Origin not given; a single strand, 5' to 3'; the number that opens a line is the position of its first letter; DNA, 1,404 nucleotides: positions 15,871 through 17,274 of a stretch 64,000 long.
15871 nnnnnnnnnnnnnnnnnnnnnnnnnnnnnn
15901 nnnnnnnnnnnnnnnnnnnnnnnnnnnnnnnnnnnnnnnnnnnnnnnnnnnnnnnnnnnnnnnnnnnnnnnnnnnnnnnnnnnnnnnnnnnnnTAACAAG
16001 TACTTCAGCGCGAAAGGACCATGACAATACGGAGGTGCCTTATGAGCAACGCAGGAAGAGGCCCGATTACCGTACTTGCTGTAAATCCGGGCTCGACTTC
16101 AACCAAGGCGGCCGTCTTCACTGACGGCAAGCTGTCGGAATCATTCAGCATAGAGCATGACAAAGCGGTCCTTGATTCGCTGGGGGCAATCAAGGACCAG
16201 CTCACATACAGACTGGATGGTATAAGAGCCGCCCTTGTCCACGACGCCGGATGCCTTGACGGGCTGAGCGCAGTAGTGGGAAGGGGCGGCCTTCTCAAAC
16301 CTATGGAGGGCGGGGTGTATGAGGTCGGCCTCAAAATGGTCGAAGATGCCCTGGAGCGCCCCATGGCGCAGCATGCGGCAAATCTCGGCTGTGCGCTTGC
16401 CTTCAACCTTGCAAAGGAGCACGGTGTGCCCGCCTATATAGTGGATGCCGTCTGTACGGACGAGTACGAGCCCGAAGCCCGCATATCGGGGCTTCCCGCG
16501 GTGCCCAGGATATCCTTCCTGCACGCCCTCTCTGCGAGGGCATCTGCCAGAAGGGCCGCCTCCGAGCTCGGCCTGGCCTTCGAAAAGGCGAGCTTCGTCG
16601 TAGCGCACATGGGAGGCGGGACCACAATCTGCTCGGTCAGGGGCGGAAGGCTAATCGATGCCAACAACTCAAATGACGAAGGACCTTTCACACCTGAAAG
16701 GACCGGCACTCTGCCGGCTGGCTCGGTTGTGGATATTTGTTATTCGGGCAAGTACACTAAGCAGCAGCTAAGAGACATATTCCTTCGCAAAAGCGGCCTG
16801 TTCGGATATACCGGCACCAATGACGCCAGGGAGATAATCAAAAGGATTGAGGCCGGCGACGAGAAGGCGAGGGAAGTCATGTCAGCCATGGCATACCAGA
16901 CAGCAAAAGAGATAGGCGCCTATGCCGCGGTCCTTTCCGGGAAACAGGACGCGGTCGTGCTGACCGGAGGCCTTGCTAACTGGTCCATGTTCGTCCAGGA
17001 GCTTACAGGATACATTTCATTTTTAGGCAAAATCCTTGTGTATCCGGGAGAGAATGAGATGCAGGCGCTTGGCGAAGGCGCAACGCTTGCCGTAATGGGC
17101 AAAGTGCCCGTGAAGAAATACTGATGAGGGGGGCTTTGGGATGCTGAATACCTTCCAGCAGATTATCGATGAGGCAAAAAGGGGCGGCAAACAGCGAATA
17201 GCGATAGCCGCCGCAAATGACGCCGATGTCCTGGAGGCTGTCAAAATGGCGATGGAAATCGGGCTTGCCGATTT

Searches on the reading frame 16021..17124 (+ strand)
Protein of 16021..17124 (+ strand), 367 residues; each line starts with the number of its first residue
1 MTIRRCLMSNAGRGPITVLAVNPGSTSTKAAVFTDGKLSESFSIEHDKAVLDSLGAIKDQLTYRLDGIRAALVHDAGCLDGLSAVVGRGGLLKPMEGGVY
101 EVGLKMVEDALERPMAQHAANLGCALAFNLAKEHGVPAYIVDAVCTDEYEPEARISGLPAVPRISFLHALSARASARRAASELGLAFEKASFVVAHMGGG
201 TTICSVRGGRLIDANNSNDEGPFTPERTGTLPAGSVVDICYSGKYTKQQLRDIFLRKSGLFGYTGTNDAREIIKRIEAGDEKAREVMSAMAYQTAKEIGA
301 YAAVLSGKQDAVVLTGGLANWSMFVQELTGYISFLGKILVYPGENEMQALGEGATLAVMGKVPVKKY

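Call 36: search_protein_families(library=pfam, proteins=[window:16021-17124:+], max_evalue=0.001)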
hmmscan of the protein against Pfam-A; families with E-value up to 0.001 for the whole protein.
window:16021-17124:+ (367 aa): 3 families
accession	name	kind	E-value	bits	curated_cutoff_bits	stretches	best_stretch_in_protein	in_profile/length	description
PF00871.23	Acetate_kinase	-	6.7e-22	78.1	22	1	168-334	178-349/392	Acetokinase family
PF01869.26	BcrAD_BadFG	-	7.7e-05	22.8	31.5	1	272-333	184-245/271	BadF/BadG/BcrA/BcrD ATPase family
PF00480.26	ROK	-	0.00035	20.6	22.9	1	268-328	196-254/294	ROK family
